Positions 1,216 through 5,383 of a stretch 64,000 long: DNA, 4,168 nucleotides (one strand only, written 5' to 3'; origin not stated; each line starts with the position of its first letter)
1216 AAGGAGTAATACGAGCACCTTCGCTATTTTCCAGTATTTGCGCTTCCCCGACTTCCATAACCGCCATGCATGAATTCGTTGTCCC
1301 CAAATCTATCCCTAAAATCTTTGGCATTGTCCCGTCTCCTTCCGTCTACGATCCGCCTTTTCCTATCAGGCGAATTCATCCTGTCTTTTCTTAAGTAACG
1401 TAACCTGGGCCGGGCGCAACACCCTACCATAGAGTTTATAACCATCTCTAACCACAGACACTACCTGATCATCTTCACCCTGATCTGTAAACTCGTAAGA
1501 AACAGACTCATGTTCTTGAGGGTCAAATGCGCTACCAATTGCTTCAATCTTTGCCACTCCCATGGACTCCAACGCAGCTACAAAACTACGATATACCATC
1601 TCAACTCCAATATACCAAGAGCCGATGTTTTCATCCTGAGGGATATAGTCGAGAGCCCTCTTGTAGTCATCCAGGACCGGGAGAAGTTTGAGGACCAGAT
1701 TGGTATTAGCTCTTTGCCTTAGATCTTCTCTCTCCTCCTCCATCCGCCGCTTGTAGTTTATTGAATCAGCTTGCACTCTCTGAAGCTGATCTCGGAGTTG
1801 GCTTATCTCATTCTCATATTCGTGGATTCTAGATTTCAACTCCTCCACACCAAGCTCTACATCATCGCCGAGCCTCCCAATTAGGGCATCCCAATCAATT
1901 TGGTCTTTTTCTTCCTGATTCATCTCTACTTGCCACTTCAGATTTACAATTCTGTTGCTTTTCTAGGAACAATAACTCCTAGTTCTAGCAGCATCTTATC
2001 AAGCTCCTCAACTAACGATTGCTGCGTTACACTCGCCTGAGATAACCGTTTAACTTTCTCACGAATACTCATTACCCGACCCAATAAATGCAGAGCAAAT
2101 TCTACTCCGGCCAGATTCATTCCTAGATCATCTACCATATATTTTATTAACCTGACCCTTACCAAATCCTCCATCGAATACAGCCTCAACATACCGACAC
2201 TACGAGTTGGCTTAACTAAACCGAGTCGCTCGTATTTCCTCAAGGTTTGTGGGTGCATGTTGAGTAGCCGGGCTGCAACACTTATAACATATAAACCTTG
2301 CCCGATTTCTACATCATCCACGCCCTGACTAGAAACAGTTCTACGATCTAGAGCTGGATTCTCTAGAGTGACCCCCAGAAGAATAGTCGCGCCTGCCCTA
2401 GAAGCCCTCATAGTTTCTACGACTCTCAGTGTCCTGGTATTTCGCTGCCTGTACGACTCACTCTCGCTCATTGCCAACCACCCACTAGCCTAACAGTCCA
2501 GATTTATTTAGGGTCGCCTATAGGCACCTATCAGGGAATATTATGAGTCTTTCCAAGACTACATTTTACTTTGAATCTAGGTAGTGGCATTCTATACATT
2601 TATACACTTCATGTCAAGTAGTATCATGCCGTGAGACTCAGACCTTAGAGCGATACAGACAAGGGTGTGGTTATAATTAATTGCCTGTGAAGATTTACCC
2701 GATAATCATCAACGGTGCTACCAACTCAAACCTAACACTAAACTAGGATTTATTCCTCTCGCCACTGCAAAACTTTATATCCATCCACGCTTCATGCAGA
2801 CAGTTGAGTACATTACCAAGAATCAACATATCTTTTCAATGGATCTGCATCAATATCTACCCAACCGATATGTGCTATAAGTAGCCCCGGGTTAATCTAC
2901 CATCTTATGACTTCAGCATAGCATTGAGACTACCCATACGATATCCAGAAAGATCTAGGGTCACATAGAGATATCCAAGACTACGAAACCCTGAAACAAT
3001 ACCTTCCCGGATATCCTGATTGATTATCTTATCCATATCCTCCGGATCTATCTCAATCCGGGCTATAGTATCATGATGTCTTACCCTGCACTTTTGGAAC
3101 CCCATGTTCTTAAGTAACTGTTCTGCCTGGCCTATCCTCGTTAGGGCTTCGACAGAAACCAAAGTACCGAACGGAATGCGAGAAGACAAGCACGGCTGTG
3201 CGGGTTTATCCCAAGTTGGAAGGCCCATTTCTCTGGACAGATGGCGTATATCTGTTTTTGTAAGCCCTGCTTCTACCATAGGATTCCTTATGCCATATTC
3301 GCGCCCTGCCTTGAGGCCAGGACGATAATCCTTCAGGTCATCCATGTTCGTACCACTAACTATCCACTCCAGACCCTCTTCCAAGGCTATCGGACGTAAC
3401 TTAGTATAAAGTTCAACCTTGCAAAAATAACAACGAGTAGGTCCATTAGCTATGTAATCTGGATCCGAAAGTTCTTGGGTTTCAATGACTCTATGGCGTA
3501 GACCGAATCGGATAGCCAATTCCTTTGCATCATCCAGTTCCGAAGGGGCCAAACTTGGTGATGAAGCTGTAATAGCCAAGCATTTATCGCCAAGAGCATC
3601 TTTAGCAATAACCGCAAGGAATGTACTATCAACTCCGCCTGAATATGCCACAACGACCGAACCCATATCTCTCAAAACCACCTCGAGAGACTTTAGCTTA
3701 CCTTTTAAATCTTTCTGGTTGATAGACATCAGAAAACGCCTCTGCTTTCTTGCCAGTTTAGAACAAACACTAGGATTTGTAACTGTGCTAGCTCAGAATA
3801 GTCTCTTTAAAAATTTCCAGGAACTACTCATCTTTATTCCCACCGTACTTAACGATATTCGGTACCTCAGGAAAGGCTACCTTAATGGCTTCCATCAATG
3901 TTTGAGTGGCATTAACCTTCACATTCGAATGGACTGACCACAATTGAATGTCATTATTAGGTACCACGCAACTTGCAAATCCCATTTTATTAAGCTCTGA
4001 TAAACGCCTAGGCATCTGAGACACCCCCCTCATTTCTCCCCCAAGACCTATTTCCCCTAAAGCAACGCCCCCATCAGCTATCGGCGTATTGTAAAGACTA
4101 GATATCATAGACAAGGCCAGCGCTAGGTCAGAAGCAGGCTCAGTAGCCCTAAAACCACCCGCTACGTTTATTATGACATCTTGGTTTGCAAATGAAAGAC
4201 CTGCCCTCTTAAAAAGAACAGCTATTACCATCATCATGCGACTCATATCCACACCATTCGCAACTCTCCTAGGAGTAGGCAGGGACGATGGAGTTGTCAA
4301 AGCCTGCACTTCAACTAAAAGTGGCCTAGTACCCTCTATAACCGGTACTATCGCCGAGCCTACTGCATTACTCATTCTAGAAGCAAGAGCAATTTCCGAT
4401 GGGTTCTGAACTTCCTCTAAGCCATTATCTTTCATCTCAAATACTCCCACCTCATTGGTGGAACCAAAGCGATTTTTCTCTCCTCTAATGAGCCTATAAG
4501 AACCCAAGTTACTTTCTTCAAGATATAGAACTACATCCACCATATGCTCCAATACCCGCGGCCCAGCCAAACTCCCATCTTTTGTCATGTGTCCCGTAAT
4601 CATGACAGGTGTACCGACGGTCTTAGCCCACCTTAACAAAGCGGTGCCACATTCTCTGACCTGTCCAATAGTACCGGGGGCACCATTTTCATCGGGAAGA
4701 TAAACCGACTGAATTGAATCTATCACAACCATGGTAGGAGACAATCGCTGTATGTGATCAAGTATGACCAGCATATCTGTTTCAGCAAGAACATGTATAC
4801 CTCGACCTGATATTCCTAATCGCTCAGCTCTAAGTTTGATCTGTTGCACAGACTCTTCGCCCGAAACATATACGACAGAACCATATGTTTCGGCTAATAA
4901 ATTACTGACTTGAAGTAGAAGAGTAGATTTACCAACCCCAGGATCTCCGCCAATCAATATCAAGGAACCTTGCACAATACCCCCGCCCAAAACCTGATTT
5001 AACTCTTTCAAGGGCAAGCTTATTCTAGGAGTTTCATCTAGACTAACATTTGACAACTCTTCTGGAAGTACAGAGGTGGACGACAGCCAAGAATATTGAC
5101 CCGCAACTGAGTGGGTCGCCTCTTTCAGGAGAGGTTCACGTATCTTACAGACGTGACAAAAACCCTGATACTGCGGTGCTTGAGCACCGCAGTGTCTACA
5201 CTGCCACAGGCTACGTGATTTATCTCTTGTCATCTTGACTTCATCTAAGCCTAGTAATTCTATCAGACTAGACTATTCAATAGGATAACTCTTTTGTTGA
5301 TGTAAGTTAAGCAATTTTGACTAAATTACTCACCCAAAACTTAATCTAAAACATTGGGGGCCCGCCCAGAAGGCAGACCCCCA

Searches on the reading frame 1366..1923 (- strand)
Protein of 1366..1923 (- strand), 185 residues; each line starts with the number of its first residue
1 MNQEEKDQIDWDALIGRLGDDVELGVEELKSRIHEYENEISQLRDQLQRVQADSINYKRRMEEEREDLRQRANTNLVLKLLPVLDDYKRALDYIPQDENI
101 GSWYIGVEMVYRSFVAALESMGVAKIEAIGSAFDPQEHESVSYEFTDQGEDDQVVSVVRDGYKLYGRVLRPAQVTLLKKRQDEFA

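Call 55: find_encoding_contigs(protein=window:1366-1923:-, flank=10000, max_places=2)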
Protein window:1366-1923:- (185 aa): 5 contigs read that carry it; 2 places shown.
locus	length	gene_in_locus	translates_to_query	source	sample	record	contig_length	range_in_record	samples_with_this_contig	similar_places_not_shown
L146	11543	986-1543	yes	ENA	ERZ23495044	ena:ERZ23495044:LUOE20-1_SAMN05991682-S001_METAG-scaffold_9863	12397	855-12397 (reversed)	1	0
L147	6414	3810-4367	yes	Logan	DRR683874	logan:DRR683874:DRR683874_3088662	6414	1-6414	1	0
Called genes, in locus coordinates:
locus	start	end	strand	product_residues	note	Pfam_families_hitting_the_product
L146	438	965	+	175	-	PF13411:MerR_1, PF00376:MerR, PF13591:MerR_2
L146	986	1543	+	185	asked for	PF01025:GrpE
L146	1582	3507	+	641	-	PF00012:HSP70, PF06723:MreB_Mbl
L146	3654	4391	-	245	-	PF00535:Glycos_transf_2, PF10111:Glyco_tranf_2_2 (weak)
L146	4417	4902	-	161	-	PF01842:ACT, PF22468:ACT_9, PF13840:ACT_7, PF01842:ACT (weak), PF22468:ACT_9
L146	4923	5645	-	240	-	PF00696:AA_kinase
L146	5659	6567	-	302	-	PF00288:GHMP_kinases_N, PF08544:GHMP_kinases_C (weak)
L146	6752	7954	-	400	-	PF00291:PALP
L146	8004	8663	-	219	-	PF00697:PRAI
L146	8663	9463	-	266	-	PF00218:IGPS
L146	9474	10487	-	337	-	PF02885:Glycos_trans_3N, PF00591:Glycos_transf_3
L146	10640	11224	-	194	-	PF00117:GATase, PF07722:Peptidase_C26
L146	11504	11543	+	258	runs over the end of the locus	PF07705:CARDB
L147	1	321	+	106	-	?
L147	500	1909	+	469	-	PF13481:AAA_25, PF03796:DnaB_C (weak), PF06745:ATPase, PF13541:ChlI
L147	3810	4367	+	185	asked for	PF01025:GrpE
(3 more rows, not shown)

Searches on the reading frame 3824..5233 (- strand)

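Call 13: search_protein_families(library=pfam, proteins=[window:3824-5233:-])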
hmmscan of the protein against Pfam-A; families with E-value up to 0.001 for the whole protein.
window:3824-5233:- (469 aa): 7 families
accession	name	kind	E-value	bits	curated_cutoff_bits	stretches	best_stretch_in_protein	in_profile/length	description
PF13481.12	AAA_25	-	4.9e-18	65.9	27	1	72-220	16-194/195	AAA domain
PF06745.19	ATPase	-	7.2e-14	52.2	26.6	1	76-159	6-87/231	KaiC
PF13541.12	ChlI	-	9.2e-08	32.5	27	1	342-427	34-120/121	Subunit ChlI of Mg-chelatase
PF03796.21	DnaB_C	-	5.4e-06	26.4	27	1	75-173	6-108/255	DnaB-like helicase C terminal domain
PF13191.12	AAA_16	-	0.00018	22.5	32.6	1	86-128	19-63/167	AAA ATPase domain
PF13401.12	AAA_22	-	0.00048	20.9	27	1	90-182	6-97/130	AAA domain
PF00005.33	ABC_tran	-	0.00094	20.2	25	0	86-138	8-60/137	ABC transporter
